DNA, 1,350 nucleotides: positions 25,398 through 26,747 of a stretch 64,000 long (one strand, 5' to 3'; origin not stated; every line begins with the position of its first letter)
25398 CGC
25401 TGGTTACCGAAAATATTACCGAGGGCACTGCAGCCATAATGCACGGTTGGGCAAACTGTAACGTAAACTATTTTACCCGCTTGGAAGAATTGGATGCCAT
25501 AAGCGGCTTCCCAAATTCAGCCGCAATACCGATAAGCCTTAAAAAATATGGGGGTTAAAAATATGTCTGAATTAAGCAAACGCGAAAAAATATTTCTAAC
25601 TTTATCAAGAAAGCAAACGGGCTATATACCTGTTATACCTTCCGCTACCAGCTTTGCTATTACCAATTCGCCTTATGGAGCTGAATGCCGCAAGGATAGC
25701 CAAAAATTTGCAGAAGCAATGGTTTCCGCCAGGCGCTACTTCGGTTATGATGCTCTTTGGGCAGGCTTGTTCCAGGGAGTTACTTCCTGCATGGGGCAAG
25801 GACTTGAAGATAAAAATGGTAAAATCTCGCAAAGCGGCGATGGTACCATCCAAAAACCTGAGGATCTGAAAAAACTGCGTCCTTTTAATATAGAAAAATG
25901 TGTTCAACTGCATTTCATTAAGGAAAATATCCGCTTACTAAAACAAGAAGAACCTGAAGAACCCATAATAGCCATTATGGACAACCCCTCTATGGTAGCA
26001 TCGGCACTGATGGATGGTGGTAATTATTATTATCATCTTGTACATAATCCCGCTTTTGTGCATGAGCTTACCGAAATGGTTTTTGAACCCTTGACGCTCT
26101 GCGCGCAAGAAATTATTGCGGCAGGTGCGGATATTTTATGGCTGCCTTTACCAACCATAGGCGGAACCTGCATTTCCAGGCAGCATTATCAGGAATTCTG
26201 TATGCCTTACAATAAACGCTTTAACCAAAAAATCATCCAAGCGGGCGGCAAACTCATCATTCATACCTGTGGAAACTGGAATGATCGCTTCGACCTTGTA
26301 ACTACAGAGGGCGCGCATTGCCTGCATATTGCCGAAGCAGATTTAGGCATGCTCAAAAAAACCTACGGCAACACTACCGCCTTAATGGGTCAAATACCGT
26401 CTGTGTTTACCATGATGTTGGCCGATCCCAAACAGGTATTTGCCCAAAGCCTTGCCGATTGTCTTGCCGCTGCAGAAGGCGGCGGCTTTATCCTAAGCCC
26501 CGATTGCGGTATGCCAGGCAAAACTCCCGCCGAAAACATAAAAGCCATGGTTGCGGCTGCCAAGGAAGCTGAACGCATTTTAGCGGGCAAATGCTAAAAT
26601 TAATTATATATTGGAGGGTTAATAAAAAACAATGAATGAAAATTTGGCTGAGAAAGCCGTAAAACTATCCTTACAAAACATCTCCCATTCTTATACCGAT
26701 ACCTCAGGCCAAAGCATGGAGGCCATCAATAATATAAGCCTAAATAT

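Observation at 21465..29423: Corrinoid protein + MtaA-type methyltransferase operon with a cytoplasmic molybdopterin oxidoreductase in the substrate-methyltransferase slot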

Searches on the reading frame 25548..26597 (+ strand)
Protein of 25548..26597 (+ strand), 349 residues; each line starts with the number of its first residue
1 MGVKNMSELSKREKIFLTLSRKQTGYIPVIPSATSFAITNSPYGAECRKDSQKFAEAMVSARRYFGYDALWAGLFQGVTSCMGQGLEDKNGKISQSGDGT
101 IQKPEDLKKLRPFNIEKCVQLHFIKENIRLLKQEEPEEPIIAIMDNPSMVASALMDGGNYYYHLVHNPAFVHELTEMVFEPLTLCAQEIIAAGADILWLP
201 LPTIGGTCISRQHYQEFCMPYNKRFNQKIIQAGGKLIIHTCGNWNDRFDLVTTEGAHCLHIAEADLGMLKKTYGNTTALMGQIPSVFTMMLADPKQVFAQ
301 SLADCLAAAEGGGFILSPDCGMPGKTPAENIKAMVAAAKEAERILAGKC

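Call 3: search_protein_families(library=pfam, proteins=[window:25548-26597:+], max_evalue=0.01)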
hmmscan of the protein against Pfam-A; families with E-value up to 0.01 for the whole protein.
window:25548-26597:+ (349 aa): 1 family
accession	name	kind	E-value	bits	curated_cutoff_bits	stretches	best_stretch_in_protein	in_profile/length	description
PF01208.23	URO-D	-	2.7e-42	145.4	23.9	1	11-340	2-345/346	Uroporphyrinogen decarboxylase (URO-D)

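Call 4: search_protein_families(library=ncbifam, proteins=[window:25548-26597:+], max_evalue=0.01)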
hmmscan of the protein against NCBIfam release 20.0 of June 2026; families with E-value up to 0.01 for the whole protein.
window:25548-26597:+ (349 aa): 5 families
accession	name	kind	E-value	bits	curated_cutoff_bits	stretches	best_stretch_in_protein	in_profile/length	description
NF004889.0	PRK06252.1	subfamily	2.4e-40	138.6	244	1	6-342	1-337/340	methylcobalamin:coenzyme M methyltransferase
TIGR01463.1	mtaA_cmuA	subfamily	6e-35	121.1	235.4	1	8-341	2-338/340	MtaA/CmuA family methyltransferase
NF040654.1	MtaA_Meth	equivalog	5.6e-29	101.1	400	1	11-339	3-333/337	methylcobamide:CoM methyltransferase MtaA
NF041608.1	methylcob_mtaseMtbA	equivalog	8.5e-26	90.8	600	1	41-341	40-337/339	methylcobamide:CoM methyltransferase MtbA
TIGR01464.1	hemE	equivalog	2.4e-11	43.2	302.95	1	81-339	77-337/338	uroporphyrinogen decarboxylase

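Call 59: find_homologous_proteins(query=window:25563-26597:+, max_evalue=1e-20)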
Query window:25563-26597:+ (344 aa): 47 proteins with E <= 1e-20 among 3313 candidates.
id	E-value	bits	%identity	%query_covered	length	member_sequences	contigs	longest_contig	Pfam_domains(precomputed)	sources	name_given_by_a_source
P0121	1.3e-232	789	99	100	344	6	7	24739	PF01208.24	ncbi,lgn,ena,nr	ncbi:MAG: uroporphyrinogen decarboxylase family protein [Clostridia bacterium]|nr:uroporphyrinogen d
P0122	3.0e-172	591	73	100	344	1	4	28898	PF01208.24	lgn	-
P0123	5.1e-167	574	70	100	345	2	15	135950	PF01208.24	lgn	-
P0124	5.4e-164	564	70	100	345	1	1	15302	PF01208.24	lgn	-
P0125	3.6e-161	554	68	100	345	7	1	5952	PF01208.24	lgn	-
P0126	3.9e-159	548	67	100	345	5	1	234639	PF01208.24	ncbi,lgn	ncbi:MAG: uroporphyrinogen decarboxylase family protein [Bacillota bacterium]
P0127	5.8e-159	547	67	100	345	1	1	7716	PF01208.24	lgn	-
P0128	7.8e-151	520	63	100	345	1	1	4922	PF01208.24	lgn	-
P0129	6.9e-150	517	63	100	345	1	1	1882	PF01208.24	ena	-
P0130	7.5e-141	488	60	99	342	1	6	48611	PF01208.24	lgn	-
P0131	2.4e-135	469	59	100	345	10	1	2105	PF01208.24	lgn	-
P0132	1.1e-133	464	58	99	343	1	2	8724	PF01208.24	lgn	-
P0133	1.9e-133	463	58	99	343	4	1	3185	PF01208.24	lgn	-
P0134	4.4e-130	452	60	100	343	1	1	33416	PF01208.24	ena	-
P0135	1.1e-129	451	56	100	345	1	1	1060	PF01208.24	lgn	-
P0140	1.1e-103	365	47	99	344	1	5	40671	PF01208.24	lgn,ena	-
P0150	6.3e-85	304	41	97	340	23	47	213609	PF01208.24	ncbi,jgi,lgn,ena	-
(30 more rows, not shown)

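Call 60: find_encoding_contigs(protein=P0123, flank=10000, max_places=3)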
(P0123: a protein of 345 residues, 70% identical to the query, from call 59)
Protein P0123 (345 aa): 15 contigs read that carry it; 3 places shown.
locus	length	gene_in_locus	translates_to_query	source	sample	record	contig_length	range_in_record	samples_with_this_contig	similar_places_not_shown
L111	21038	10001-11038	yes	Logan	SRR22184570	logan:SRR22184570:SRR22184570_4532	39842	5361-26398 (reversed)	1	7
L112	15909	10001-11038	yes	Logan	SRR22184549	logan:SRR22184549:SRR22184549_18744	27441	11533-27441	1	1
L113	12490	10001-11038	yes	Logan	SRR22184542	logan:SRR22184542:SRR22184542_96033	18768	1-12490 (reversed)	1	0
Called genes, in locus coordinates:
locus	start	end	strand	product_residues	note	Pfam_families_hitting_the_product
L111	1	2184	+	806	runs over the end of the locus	PF02901:PFL-like, PF01228:Gly_radical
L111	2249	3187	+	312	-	PF13353:Fer4_12, PF04055:Radical_SAM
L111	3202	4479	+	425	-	PF00083:Sugar_tr, PF07690:MFS_1, PF05977:MFS_3 (weak), PF07690:MFS_1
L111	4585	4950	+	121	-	PF01243:PNPOx_N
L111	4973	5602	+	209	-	PF13526:DUF4125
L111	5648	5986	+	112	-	-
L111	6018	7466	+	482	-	PF00939:Na_sulph_symp, PF03600:CitMHS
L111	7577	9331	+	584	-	PF02574:S-methyl_trans, PF00809:Pterin_bind, PF03599:CdhD (weak)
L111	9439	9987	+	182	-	PF02607:B12-binding_2 (weak), PF02310:B12-binding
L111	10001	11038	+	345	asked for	PF01208:URO-D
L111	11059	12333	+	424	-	PF12832:MFS_1_like (weak), PF00083:Sugar_tr, PF07690:MFS_1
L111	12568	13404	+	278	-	PF00376:MerR, PF13411:MerR_1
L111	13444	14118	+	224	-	PF04140:ICMT, PF04191:PEMT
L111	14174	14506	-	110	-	PF08821:CGGC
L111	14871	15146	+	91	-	-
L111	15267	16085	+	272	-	PF00657:Lipase_GDSL, PF13472:Lipase_GDSL_2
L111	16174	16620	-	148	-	-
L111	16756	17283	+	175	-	-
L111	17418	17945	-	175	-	-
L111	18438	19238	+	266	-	-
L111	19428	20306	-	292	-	PF01582:TIR, PF13676:TIR_2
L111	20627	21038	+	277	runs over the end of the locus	-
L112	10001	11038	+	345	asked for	PF01208:URO-D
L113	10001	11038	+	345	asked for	PF01208:URO-D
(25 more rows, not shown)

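Call 61: find_encoding_contigs(protein=P0140, flank=10000, max_places=2)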
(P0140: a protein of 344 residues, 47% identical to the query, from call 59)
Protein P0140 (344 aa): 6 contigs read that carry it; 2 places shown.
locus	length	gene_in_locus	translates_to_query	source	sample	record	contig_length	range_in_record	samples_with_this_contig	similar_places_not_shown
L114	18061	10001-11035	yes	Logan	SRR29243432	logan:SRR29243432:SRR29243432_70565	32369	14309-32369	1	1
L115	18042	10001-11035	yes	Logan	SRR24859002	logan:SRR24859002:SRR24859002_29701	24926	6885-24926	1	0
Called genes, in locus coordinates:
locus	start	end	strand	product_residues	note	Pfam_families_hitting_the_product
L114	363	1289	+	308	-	PF00892:EamA, PF03151:TPT, PF00892:EamA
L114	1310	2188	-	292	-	PF02678:Pirin, PF05726:Pirin_C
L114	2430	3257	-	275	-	PF04055:Radical_SAM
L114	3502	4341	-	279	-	PF03180:Lipoprotein_9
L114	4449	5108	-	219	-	PF00528:BPD_transp_1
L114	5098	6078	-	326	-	PF00005:ABC_tran, PF02463:SMC_N (weak), PF13304:AAA_21 (faint), PF09383:NIL (weak)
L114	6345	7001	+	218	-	PF02607:B12-binding_2, PF02310:B12-binding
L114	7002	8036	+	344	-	PF01208:URO-D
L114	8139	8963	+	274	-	PF03180:Lipoprotein_9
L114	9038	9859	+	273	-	PF03180:Lipoprotein_9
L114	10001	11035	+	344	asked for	PF01208:URO-D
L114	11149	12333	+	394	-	PF06050:HGD-D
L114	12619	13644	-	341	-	PF00395:SLH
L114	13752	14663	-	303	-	PF00892:EamA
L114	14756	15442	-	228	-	PF13484:Fer4_16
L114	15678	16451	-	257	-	PF10127:RlaP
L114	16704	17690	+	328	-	PF00561:Abhydrolase_1, PF12697:Abhydrolase_6, PF12146:Hydrolase_4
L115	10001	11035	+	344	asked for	PF01208:URO-D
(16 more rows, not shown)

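Call 62: find_encoding_contigs(protein=P0150, flank=10000, max_places=3)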
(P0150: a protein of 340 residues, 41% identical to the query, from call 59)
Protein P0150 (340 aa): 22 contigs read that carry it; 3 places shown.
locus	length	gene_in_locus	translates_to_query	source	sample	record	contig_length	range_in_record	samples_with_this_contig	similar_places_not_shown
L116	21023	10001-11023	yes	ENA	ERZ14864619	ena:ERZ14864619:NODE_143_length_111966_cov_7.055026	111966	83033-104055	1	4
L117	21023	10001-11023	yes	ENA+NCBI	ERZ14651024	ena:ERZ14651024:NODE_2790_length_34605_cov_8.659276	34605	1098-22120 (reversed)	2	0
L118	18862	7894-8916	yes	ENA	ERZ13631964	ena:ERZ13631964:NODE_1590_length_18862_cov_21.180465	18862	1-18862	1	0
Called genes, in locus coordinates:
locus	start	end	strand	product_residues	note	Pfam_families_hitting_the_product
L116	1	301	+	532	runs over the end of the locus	PF07944:Beta-AFase-like_GH127_cat (weak), PF20736:Glyco_hydro127M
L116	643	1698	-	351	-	PF01381:HTH_3, PF13560:HTH_31 (weak)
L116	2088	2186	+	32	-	PF16935:Hol_Tox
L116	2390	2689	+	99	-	-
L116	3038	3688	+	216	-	PF13151:DUF3990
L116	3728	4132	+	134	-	-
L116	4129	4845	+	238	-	PF02463:SMC_N (weak), PF13476:AAA_23, PF13175:AAA_15 (weak), PF13555:AAA_29 (weak), PF00005:ABC_tran (weak), PF13304:AAA_21 (weak), PF13175:AAA_15 (weak), PF13304:AAA_21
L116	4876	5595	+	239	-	-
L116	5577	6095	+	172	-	PF00160:Pro_isomerase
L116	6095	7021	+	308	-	PF00892:EamA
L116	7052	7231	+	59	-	-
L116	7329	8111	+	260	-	PF00005:ABC_tran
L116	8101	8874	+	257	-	PF00528:BPD_transp_1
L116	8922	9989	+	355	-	PF13379:NMT1_2 (weak), PF09084:NMT1, PF12974:Phosphonate-bd (weak)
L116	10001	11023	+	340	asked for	PF01208:URO-D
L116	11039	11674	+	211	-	PF02607:B12-binding_2, PF02310:B12-binding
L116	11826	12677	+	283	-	PF13555:AAA_29 (weak), PF00005:ABC_tran, PF13401:AAA_22 (faint), PF13304:AAA_21 (faint), PF02463:SMC_N (weak), PF27471:EcfA1_C (faint)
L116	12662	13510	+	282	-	PF00005:ABC_tran, PF02463:SMC_N, PF13304:AAA_21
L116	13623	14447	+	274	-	PF02361:CbiQ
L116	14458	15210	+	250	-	PF01416:PseudoU_synth_1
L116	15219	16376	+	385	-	PF00155:Aminotran_1_2, PF00266:Aminotran_5, PF01212:Beta_elim_lyase, PF01053:Cys_Met_Meta_PP, PF01041:DegT_DnrJ_EryC1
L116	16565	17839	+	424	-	PF06050:HGD-D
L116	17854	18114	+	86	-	PF11823:Se_S_carrier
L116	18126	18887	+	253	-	PF01869:BcrAD_BadFG, PF02782:FGGY_C (weak)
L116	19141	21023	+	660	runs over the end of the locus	PF03030:H_PPase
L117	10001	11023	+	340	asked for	PF01208:URO-D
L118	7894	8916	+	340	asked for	PF01208:URO-D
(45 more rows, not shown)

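Call 84: search_solved_structures(query=window:25563-26597:+, max_evalue=0.001, show_alignments=1)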
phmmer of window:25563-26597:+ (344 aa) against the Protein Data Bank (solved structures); distinct sequences matched with E-value up to 0.001: 1.
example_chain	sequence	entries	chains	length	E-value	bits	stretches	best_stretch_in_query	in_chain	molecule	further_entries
4ay7_A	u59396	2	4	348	3.8e-18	69.3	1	99-335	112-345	METHYLCOBALAMIN: COENZYME M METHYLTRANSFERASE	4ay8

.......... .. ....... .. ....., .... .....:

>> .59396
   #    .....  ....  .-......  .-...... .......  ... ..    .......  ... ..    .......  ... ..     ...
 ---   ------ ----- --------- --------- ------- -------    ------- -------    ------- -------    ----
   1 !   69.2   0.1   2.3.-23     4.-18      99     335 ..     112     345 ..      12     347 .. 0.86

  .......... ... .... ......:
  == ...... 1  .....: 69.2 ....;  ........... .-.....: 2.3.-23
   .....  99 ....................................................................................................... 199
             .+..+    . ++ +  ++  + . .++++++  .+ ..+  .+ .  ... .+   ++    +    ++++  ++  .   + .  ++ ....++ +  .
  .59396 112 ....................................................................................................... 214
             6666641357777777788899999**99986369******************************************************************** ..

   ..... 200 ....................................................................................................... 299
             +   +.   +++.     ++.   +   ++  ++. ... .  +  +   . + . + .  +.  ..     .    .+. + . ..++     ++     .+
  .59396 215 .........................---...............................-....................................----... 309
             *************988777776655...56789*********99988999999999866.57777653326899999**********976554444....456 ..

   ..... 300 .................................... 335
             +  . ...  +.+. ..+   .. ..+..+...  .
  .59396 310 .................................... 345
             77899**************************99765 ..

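Call 93: search_protein_families(library=ncbifam, proteins=[L111:7577-9331:+, L111:11059-12333:+, L111:1-2184:+, L111:6018-7466:+, L114:8139-8963:+, L116:8922-9989:+], max_evalue=1e-8)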
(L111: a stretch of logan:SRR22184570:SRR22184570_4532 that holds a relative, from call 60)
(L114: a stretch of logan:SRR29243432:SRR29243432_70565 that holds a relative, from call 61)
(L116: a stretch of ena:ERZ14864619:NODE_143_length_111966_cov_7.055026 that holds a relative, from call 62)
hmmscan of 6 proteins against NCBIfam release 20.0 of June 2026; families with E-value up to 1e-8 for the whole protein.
L111:7577-9331:+ (584 aa): 7 families
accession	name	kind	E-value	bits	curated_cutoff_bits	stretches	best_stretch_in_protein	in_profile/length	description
TIGR02082.1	metH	equivalog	8.5e-92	308.5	1010.85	1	14-552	21-593/1182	methionine synthase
NF005719.0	PRK07535.1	domain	1.1e-84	283.7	259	1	319-579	2-263/268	methyltetrahydrofolate:corrinoid/iron-sulfur protein methyltransferase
NF007024.0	PRK09490.1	equivalog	5.8e-71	239.6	1497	1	17-546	39-604/1234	methionine synthase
NF006396.0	PRK08645.1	equivalog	2.5e-68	230.7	453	1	8-292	7-289/611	bifunctional homocysteine S-methyltransferase/methylenetetrahydrofolate reductase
NF005718.0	PRK07534.1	equivalog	1.6e-58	198.6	338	1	5-289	6-296/337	betaine--homocysteine S-methyltransferase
NF040758.1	CODH_ACS_meth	exception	8.6e-39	133.4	370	1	320-571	6-259/261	carbon monoxide dehydrogenase/acetyl-CoA synthase methytransferase subunit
NF007020.0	PRK09485.1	equivalog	6.1e-21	74.8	215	1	11-287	11-303/306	homocysteine S-methyltransferase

L111:11059-12333:+ (424 aa): 12 families
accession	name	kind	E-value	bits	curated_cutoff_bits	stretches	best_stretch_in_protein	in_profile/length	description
NF003477.0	PRK05122.1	subfamily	1.9e-16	59.8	374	1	21-392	22-386/404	MFS transporter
NF047574.1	opine_export_Sa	equivalog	2.2e-15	56.6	235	1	26-390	12-383/388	staphylopine family metallophore export MFS transporter CntE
TIGR00880.1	2_A_01_02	superfamily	2.4e-15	56.9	131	1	59-185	2-132/141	multidrug resistance protein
TIGR00711.1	efflux_EmrB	subfamily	2.4e-15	56.3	230.2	0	22-236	258-484/485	DHA2 family efflux MFS transporter permease subunit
TIGR00710.1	efflux_Bcr_CflA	subfamily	1e-13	51.5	200.9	1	19-351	8-337/385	Bcr/CflA family efflux MFS transporter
NF052292.1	efflux_CraA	equivalog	4.3e-13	49.1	725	1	15-338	10-339/409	chloramphenicol efflux MFS transporter CraA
NF007782.0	PRK10473.1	subfamily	2.2e-12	46.8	417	1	25-329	8-314/394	MdtL family multidrug efflux MFS transporter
TIGR00881.1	2A0104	subfamily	2e-11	43.6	407.75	0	42-251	21-238/379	phosphoglycerate transporter protein PgtP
NF008270.1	PRK11043.1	equivalog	2.9e-10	39.8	430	1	40-380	29-368/382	purine nucleoside transporter PunC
NF053813.1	MFS_TcaB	equivalog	4.1e-10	38.9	475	1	38-288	28-277/396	putative multidrug effflux MFS transporter TcaB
NF008654.0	PRK11652.1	equivalog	6.8e-10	38.4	479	0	47-202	42-196/397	multidrug efflux MFS transporter EmrD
NF008314.0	PRK11102.1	equivalog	5.3e-09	35.8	303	0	31-381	25-374/396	Bcr/CflA family multidrug efflux MFS transporter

L111:1-2184:+ (727 aa): 11 families
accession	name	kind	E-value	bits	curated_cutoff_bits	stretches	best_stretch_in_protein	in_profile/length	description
TIGR01774.1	PFL2-3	subfamily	4.1e-149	498.2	678.2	1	42-725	106-785/786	formate C-acetyltransferase/glycerol dehydratase family glycyl radical enzyme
NF033718.1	indole_decarb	equivalog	2.6e-145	485.8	1100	2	39-526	156-646/868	indoleacetate decarboxylase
NF048011.1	SfplDhtHpsGDes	equivalog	2e-140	469.6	1000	1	96-724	186-819/821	(2S)-3-sulfopropanediol dehydratase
NF043068.1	glycl_HYPD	equivalog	6e-136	454.5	1100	1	52-726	115-784/784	trans-4-hydroxy-L-proline dehydratase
TIGR04394.1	choline_CutC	equivalog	2.9e-132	442.8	1050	1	10-722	75-784/789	choline trimethylamine-lyase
NF033715.1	glycyl_HPDL_Lrg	equivalog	8.2e-116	387.9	1150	2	526-723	703-898/901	4-hydroxyphenylacetate decarboxylase large subunit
NF048009.1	SfplDhtHpfGKleb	equivalog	1.8e-115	386.9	1000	1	42-726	131-824/824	(2S)-3-sulfopropanediol dehydratase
NF007437.0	PRK09983.1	equivalog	5.3e-107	358.8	1109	1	43-725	106-764/765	formate C-acetyltransferase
TIGR01255.1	pyr_form_ly_1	equivalog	5.1e-30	104.6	994.2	1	174-722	219-739/744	formate C-acetyltransferase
NF038360.1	rad_fix_GrcA3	exception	1.8e-14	53.5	158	1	656-722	7-73/78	autonomous glycyl radical cofactor GrcA3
NF008341.1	PRK11127.1-1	equivalog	7.3e-10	38.7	145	1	666-722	19-75/80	autonomous glycyl radical cofactor GrcA2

L111:6018-7466:+ (482 aa): 1 family
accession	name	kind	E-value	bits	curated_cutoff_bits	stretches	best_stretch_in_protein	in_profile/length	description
TIGR00785.1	dass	subfamily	7.7e-46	156.7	198.6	1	43-475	4-444/444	DASS family sodium-coupled anion symporter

L114:8139-8963:+ (274 aa): 3 families
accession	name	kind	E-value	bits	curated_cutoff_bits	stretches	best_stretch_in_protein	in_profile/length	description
TIGR00363.1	TIGR00363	subfamily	5.9e-38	131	228.85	1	10-271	3-255/258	MetQ/NlpA family lipoprotein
NF008285.0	PRK11063.1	subfamily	4.8e-36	124.5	374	1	10-270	16-267/271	methionine ABC transporter substrate-binding lipoprotein MetQ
NF007364.1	PRK09861.1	equivalog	4.7e-33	114.8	487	1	8-272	15-270/272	lipoprotein NlpA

L116:8922-9989:+ (355 aa): 1 family
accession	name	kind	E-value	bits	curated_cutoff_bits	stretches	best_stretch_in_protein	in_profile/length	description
TIGR01728.1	SsuA_fam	subfamily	1.3e-21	77.1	163.5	1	63-345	11-289/290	aliphatic sulfonate ABC transporter substrate-binding protein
